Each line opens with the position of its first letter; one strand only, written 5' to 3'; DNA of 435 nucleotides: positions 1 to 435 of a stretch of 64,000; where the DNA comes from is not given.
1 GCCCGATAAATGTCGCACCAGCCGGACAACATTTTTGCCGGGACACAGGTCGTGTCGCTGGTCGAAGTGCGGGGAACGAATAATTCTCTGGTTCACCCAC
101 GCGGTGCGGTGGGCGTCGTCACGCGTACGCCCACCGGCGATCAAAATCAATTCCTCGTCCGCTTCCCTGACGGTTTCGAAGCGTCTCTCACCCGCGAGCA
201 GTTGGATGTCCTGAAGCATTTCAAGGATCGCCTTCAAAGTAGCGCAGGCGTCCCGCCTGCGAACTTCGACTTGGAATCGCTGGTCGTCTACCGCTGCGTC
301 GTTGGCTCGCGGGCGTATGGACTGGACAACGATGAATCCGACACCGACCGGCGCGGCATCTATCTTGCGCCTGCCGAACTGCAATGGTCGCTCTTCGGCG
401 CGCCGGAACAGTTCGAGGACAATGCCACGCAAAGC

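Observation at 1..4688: NTase / 974-aa Mrr-like protein / NTase: translationally coupled cassette not matching any named conflict system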

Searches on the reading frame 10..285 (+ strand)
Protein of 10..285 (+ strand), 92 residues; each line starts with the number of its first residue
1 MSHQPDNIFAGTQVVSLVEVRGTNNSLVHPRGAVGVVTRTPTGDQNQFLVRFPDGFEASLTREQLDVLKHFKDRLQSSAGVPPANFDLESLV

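Call 104: search_solved_structures(query=window:10-285:+, max_evalue=1, show_alignments=2)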
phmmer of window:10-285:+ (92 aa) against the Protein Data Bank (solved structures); distinct sequences matched with E-value up to 1: 31.
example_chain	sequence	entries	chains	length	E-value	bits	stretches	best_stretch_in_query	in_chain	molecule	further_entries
8pql_U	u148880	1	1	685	3.3e-14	56.1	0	28-84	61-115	Ubiquitin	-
8q7r_U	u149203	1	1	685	3.8e-14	55.9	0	28-84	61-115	Ubiquitin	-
8pql_E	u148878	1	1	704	4.5e-14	55.7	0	28-84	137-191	Polyubiquitin-C,Nucleotide exchange factor SIL1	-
7yui_A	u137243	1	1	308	1.7e-06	31.5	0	28-84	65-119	Polyubiquitin-C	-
5b83_A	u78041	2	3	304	2.4e-06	31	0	28-84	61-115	tetra ubiquitin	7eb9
5h07_A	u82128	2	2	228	0.00026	24.5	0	27-84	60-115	Polyubiquitin-C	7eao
3u30_A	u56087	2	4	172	0.0019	21.7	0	40-84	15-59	linear di-ubiquitin | Di-Ubiquitin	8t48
5vix_A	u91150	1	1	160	0.0097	19.5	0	24-84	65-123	Polyubiquitin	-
6n5m_A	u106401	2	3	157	0.018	18.6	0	23-84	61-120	Polyubiquitin-C | Ubiquitin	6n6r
8pf0_A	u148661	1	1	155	0.024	18.2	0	19-84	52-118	Affilin variant Af1 (77405)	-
7tv4_C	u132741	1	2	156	0.027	18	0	27-84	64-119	Polyubiquitin-C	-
6njd_A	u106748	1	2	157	0.027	18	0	35-84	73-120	Di-ubiquitin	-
4zqs_A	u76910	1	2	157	0.03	17.9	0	27-84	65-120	ubiquitin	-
2zvn_A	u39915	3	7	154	0.033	17.8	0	23-84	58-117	UBC protein | Ubiquitin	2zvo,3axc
4ksl_D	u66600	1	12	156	0.038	17.6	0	23-84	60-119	Polyubiquitin-C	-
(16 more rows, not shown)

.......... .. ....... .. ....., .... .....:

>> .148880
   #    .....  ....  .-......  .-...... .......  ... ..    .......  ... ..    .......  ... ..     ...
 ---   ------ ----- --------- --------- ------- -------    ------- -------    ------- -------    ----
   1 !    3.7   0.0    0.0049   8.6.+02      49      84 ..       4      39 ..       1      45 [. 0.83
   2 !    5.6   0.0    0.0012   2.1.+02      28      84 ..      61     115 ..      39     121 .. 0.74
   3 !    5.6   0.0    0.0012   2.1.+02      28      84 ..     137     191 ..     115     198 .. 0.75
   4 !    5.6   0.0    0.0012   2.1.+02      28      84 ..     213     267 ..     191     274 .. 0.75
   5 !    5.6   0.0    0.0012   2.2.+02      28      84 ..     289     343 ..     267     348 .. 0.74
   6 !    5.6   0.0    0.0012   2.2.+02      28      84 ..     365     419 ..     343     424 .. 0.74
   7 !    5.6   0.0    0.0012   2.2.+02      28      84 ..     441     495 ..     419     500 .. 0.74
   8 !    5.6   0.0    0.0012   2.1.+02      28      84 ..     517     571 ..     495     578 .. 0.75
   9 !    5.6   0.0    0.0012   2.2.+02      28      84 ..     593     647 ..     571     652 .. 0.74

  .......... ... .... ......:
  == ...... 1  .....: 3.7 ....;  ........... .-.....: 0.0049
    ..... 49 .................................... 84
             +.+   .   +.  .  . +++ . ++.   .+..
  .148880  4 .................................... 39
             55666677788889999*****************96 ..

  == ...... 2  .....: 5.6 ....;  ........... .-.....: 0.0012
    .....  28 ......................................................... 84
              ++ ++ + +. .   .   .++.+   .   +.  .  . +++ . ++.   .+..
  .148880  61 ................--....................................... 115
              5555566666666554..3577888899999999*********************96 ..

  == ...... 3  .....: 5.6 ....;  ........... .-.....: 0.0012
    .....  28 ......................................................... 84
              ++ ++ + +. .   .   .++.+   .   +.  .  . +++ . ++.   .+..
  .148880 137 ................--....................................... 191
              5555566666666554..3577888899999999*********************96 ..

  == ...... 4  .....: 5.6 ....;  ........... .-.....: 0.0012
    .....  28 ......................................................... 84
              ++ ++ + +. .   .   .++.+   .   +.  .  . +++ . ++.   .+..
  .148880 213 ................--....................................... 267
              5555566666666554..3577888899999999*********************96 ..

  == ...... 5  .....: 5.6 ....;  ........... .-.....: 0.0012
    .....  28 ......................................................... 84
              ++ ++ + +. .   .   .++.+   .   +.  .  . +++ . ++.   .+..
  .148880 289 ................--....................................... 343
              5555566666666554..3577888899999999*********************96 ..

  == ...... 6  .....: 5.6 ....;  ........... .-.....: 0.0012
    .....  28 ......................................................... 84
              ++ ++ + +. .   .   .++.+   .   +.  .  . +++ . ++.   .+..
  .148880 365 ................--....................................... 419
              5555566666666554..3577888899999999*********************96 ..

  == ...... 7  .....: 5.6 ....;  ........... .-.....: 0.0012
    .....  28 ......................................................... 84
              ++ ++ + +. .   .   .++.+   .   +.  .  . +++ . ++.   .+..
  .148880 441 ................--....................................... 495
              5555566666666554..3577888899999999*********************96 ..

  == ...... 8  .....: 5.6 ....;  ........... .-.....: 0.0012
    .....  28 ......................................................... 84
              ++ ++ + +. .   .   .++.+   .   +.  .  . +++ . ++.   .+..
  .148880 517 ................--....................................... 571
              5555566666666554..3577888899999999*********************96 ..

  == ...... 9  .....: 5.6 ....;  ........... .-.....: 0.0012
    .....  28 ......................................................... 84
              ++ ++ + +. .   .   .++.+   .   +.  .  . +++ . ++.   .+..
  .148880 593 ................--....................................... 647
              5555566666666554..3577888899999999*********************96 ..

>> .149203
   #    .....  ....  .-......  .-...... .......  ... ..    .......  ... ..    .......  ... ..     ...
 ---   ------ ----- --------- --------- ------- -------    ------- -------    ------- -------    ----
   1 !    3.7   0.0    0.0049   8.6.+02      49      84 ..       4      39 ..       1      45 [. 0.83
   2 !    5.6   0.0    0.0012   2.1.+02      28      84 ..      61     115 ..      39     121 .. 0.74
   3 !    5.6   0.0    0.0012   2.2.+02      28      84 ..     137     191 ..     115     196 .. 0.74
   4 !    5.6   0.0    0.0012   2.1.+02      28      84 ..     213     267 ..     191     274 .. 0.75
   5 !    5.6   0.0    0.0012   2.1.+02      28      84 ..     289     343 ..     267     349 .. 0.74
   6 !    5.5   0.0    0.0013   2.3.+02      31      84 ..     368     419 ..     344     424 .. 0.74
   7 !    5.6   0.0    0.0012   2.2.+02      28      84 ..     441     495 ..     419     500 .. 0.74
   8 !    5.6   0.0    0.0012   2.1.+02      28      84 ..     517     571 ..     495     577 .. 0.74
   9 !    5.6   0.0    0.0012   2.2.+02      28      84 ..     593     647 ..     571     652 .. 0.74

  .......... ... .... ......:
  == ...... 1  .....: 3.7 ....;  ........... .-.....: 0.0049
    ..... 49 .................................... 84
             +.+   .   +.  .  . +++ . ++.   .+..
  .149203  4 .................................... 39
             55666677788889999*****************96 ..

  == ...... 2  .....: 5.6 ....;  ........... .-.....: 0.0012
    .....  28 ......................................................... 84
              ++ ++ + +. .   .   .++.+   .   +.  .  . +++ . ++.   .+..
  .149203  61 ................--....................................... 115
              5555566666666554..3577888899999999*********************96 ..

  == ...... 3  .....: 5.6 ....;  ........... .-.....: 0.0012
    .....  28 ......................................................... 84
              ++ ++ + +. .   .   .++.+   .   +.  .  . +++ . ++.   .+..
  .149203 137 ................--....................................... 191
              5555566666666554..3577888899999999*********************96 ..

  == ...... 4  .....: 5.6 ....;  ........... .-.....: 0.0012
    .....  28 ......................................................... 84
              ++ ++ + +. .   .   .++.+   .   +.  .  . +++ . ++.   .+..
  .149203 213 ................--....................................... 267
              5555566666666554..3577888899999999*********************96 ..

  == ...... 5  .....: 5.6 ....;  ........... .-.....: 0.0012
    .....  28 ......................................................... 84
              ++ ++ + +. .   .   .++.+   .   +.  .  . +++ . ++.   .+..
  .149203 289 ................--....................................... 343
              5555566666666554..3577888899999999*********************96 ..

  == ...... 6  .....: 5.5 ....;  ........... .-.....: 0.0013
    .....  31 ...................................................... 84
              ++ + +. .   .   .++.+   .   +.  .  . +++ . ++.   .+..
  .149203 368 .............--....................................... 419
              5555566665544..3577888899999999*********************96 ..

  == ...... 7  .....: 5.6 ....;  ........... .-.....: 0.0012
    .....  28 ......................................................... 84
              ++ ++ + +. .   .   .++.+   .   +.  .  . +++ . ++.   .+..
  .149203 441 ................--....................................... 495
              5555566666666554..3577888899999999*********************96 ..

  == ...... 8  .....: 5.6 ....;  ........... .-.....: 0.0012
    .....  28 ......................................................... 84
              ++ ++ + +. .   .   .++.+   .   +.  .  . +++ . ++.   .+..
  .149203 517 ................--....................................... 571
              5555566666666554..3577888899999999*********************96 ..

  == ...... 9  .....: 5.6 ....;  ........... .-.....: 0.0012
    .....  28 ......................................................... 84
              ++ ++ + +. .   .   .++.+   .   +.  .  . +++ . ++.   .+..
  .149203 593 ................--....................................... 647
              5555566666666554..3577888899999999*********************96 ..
